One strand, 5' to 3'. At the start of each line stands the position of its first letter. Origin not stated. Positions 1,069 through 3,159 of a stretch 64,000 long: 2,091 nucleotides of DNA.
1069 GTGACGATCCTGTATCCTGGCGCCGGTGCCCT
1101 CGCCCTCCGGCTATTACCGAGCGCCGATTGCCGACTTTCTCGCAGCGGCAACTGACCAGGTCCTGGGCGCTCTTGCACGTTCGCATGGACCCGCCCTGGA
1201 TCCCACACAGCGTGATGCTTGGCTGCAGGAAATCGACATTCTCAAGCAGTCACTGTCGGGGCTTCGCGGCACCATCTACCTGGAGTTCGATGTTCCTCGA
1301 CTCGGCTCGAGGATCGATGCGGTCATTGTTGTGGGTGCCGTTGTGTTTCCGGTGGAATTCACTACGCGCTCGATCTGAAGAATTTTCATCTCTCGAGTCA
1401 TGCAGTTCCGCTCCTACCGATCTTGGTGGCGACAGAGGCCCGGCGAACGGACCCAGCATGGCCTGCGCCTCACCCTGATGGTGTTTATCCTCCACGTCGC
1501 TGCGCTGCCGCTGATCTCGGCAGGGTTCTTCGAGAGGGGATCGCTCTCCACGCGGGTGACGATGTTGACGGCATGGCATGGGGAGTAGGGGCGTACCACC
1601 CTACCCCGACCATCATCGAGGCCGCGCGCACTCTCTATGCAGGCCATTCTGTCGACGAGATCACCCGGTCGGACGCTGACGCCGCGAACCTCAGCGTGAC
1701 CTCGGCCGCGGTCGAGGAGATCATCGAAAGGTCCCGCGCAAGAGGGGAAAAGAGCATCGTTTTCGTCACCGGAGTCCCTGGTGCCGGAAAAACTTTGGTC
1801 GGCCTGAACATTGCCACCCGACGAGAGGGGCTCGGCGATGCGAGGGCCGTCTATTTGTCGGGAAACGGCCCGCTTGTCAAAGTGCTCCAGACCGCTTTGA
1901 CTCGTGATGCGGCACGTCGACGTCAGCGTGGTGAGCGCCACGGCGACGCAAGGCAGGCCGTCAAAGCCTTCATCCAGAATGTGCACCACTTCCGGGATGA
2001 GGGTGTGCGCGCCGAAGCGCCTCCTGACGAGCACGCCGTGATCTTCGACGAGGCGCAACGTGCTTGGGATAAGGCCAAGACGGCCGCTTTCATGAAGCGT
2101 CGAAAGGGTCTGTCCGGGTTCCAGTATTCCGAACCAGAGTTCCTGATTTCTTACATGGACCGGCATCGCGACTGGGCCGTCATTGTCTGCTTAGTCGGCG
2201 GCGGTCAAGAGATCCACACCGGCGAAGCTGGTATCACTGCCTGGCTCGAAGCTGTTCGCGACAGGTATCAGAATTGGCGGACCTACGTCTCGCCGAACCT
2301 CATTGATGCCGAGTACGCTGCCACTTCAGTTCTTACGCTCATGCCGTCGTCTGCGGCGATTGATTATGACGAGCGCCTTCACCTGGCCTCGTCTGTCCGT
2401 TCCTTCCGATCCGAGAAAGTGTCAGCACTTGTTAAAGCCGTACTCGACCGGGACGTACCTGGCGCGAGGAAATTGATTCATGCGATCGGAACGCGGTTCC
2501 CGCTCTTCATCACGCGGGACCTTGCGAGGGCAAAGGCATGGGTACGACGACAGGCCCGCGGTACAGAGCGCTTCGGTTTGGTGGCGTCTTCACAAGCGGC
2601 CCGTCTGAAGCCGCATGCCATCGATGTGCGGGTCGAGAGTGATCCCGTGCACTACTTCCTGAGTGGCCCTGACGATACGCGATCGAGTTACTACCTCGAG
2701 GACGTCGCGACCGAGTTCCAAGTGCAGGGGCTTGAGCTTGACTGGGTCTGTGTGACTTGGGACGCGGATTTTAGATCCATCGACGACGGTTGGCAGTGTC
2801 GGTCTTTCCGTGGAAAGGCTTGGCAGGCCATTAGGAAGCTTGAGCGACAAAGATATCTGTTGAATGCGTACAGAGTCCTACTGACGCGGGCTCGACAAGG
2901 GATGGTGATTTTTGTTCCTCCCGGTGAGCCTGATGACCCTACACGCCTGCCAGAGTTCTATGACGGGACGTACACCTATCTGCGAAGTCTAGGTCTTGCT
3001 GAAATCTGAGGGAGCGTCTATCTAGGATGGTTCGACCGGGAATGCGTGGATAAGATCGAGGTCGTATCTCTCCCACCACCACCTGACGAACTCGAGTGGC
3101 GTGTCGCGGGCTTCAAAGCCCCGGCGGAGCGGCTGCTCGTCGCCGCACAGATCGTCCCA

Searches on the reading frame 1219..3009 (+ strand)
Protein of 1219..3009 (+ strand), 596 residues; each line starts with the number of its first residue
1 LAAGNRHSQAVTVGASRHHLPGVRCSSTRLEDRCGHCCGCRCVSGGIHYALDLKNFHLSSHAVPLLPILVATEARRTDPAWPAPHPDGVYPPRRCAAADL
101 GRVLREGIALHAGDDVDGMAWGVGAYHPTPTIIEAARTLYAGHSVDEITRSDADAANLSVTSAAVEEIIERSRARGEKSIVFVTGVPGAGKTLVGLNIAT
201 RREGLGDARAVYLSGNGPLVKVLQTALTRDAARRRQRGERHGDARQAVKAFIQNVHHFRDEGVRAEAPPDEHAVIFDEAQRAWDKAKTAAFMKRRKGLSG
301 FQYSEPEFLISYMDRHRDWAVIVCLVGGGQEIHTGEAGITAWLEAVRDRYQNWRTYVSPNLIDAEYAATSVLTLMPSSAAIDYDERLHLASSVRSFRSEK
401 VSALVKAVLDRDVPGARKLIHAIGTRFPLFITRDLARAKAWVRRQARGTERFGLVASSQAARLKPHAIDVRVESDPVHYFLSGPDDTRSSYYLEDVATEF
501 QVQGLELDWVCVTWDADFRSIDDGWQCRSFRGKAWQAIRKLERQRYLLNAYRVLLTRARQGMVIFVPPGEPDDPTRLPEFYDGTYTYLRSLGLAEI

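Call 53: search_protein_families(library=pfam, proteins=[window:1219-3009:+], max_evalue=0.000001)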
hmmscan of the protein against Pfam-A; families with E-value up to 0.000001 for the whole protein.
window:1219-3009:+ (596 aa): 1 family
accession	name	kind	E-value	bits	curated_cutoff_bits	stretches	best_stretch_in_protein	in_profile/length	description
PF09848.15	SLFN-g3_helicase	-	1.2e-77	262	24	1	178-567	1-353/354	Schlafen group 3, DNA/RNA helicase domain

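Call 90: search_protein_families(library=padloc, proteins=[window:1219-3009:+], max_evalue=0.00001)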
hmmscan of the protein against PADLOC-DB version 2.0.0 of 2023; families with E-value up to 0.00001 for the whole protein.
window:1219-3009:+ (596 aa): 1 family
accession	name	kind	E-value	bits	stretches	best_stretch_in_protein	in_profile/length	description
PDLC05014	PDC-S41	-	3.1e-235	780.5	1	48-595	106-652/657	-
